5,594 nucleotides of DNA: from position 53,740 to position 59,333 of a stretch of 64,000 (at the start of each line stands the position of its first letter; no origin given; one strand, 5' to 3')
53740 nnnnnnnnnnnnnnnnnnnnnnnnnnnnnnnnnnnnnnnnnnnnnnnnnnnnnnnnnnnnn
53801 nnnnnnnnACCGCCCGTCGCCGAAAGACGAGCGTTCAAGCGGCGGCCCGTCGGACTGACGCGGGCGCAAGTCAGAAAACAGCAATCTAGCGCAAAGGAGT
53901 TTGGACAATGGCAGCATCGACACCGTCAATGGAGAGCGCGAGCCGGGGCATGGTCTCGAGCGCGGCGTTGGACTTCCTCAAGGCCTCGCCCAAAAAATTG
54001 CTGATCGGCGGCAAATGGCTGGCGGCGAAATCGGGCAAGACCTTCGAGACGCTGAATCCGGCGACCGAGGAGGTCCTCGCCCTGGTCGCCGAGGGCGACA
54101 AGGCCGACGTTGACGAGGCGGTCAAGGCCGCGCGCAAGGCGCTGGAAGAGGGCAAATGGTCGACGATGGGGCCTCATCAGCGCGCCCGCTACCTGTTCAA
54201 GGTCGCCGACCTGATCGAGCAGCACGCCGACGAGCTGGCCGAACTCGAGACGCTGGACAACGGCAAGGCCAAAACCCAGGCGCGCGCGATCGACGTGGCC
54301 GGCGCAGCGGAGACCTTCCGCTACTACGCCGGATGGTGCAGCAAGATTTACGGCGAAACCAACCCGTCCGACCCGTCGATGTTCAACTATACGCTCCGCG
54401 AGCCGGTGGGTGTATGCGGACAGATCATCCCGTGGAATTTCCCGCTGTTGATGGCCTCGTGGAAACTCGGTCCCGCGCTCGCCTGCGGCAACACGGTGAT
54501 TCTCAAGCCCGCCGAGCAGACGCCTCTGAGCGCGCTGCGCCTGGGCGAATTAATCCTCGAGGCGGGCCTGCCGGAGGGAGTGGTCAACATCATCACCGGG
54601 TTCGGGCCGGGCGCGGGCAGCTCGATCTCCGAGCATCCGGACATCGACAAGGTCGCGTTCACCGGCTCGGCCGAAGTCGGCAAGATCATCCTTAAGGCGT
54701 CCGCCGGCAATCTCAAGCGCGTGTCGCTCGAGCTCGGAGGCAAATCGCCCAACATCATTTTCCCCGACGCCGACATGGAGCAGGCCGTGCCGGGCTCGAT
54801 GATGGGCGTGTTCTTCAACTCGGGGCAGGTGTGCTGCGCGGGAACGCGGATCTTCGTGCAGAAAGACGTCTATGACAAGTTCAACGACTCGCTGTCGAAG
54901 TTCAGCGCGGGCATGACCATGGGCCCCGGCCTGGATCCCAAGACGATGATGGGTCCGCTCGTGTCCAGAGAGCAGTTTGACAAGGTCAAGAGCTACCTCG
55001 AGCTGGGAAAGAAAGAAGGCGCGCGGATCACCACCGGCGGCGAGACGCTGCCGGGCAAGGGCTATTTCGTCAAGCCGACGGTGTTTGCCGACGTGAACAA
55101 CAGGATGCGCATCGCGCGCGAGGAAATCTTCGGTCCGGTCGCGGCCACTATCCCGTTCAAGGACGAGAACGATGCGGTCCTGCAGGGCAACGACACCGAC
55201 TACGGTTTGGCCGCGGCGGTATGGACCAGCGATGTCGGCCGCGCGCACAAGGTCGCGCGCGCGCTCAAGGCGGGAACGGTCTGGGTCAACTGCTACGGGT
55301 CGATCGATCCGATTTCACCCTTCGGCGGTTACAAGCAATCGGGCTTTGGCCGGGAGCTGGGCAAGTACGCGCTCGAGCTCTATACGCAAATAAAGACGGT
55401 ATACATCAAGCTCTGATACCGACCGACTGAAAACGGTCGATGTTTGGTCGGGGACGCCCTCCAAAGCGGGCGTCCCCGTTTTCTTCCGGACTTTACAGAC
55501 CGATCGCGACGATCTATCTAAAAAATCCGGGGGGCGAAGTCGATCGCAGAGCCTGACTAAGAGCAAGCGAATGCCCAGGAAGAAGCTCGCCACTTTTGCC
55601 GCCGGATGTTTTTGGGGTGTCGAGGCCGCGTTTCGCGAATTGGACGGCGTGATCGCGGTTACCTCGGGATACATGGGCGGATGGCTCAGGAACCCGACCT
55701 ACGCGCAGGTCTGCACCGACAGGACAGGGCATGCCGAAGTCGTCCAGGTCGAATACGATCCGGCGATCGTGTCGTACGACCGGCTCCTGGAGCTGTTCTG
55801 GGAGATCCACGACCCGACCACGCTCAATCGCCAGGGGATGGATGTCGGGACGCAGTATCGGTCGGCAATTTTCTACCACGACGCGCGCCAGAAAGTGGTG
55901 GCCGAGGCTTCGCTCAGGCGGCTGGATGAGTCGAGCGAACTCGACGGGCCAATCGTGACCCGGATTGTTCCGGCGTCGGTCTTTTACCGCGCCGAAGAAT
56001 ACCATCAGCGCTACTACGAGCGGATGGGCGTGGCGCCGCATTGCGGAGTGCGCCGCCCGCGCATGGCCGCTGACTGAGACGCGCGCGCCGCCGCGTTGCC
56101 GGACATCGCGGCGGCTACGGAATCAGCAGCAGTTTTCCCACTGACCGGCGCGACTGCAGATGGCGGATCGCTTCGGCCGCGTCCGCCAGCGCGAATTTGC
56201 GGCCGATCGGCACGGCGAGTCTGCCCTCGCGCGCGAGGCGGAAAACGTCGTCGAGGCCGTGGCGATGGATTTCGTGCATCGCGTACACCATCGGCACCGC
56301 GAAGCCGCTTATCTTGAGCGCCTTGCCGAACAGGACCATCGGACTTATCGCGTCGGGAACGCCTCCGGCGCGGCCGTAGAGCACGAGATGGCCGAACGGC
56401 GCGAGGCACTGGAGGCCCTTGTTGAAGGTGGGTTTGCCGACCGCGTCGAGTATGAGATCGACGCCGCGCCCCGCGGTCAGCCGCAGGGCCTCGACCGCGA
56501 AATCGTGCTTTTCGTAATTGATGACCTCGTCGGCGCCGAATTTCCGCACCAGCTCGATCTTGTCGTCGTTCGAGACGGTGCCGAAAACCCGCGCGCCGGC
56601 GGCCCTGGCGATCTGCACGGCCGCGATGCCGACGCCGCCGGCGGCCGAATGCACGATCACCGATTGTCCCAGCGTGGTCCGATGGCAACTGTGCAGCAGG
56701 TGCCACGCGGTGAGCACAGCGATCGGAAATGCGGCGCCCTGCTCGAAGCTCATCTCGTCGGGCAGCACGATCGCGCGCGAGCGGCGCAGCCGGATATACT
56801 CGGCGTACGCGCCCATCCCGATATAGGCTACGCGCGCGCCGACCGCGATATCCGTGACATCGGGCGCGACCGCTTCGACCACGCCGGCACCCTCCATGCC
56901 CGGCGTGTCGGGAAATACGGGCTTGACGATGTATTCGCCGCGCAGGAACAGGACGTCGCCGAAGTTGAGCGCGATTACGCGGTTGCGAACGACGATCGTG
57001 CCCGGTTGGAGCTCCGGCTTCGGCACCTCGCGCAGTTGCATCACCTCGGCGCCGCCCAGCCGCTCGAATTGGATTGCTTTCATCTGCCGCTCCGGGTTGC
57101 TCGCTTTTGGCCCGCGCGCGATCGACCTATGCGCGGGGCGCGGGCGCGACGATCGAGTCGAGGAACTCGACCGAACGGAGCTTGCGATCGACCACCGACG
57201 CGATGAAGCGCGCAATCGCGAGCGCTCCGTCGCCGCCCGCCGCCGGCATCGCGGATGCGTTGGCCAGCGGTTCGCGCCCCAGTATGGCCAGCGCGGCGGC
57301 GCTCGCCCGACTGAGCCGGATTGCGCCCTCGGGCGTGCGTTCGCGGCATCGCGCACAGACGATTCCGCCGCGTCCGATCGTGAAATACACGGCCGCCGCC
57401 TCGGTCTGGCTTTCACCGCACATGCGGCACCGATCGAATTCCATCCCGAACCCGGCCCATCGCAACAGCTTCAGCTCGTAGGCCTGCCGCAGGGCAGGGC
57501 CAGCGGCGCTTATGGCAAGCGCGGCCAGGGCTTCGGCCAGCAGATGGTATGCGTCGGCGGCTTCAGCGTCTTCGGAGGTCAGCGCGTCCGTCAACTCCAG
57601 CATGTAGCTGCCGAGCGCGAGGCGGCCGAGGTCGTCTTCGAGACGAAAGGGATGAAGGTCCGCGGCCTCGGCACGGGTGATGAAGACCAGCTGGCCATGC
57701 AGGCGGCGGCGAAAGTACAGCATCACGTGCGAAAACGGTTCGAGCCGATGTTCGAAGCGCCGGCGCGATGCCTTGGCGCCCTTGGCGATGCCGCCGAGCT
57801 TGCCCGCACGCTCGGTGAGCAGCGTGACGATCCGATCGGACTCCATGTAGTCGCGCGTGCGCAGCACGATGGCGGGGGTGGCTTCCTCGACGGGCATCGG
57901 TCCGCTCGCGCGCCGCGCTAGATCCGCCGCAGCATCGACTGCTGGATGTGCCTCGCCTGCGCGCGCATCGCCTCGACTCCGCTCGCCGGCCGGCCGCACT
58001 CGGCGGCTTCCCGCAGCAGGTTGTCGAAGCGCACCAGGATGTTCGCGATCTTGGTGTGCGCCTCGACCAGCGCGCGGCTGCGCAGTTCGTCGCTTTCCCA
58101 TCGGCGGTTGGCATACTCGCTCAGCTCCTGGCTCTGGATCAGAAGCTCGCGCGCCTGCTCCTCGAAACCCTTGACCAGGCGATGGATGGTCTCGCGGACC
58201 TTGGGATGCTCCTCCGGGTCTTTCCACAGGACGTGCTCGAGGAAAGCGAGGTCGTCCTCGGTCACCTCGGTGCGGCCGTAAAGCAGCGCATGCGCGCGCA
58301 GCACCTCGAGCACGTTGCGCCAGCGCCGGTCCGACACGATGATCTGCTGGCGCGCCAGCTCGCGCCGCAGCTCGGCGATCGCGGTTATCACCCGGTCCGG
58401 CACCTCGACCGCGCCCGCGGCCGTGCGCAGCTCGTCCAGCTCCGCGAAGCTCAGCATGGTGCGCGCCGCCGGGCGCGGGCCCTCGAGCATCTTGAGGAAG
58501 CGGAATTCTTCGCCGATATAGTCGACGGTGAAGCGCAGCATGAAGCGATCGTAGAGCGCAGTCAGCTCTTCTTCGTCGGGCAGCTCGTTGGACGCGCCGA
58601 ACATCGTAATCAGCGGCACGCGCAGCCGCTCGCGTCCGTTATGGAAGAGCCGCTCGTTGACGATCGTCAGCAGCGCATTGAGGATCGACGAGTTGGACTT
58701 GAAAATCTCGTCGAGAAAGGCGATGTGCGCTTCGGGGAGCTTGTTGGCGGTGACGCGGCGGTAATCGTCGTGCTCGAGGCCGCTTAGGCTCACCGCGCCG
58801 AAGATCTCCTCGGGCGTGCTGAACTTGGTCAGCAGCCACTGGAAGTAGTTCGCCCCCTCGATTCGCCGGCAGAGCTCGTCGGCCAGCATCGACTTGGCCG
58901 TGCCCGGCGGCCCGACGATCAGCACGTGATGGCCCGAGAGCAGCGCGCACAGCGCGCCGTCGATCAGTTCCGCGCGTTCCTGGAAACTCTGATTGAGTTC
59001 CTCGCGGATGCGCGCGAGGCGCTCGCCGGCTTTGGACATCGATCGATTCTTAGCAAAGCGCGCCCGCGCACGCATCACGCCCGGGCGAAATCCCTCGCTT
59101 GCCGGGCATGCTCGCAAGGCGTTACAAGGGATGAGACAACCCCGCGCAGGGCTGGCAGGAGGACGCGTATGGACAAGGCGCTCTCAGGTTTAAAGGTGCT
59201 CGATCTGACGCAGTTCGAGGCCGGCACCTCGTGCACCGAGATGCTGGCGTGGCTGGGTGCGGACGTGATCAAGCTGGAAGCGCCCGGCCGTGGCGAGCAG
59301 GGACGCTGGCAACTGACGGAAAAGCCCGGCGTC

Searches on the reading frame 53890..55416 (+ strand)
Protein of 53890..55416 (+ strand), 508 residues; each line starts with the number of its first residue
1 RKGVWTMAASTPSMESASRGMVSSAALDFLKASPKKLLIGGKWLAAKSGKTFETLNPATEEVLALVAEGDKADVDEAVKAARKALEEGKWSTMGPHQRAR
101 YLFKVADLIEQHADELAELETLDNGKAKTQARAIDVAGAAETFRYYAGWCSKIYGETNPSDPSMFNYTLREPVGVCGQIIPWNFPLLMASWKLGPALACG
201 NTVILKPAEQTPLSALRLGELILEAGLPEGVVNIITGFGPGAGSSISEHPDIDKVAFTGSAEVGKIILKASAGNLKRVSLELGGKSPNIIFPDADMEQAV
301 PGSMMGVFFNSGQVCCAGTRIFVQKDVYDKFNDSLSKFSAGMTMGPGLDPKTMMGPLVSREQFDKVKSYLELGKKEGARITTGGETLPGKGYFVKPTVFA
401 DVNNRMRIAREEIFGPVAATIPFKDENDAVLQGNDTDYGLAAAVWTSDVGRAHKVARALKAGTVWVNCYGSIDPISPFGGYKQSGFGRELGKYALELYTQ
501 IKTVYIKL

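Call 49: search_protein_families(library=pfam, proteins=[window:53890-55416:+], max_evalue=0.00001)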
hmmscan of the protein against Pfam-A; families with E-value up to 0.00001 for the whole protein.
window:53890-55416:+ (508 aa): 1 family
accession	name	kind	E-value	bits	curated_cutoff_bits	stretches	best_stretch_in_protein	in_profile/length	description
PF00171.27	Aldedh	-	4e-188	626.1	23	1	43-504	1-461/461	Aldehyde dehydrogenase family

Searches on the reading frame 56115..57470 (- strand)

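Call 49: search_protein_families(library=pfam, proteins=[window:56115-57470:-], max_evalue=0.00001)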
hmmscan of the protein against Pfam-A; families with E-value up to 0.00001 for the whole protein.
window:56115-57470:- (451 aa): 3 families
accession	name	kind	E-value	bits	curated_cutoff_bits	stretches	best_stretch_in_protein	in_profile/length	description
PF00107.32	ADH_zinc_N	-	1.7e-30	106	31.8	1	279-394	1-116/129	Zinc-binding dehydrogenase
PF13602.12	ADH_zinc_N_2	-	7.5e-25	88.9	27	1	311-449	1-134/134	Zinc-binding dehydrogenase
PF08240.17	ADH_N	-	5.1e-12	46.4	23.5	1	156-238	2-104/104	Alcohol dehydrogenase GroES-like domain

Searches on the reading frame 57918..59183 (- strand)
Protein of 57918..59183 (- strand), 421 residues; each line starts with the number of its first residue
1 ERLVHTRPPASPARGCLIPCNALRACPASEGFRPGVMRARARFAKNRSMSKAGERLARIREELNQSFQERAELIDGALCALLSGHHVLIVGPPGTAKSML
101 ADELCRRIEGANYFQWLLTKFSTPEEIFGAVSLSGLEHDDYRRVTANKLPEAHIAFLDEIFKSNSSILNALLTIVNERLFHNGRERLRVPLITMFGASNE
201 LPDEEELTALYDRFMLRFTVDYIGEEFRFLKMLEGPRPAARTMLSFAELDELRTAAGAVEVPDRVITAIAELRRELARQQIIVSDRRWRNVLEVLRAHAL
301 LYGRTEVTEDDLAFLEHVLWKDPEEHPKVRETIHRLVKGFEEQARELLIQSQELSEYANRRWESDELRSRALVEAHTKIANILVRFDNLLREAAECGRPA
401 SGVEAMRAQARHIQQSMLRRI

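Call 79: search_protein_families(library=pfam, proteins=[window:57918-59183:-], max_evalue=0.0001)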
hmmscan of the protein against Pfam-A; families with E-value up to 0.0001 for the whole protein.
window:57918-59183:- (421 aa): 5 families
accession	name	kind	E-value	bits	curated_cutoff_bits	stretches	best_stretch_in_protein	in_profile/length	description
PF20030.5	bpMoxR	-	6.4e-56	189.1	27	1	55-226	2-172/205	MoxR domain in the MoxR-vWA-beta-propeller ternary systems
PF07728.20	AAA_5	-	1.7e-27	96.6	22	1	86-214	1-139/139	AAA domain (dynein-related subfamily)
PF17868.7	AAA_lid_8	-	2.5e-22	78.9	22.8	1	265-333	2-72/72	AAA lid domain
PF13191.12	AAA_16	-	1.6e-06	29.2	32.6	1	72-162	11-103/167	AAA ATPase domain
PF00004.35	AAA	-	2.7e-05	25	21.2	1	87-219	1-128/131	ATPase family associated with various cellular activities (AAA)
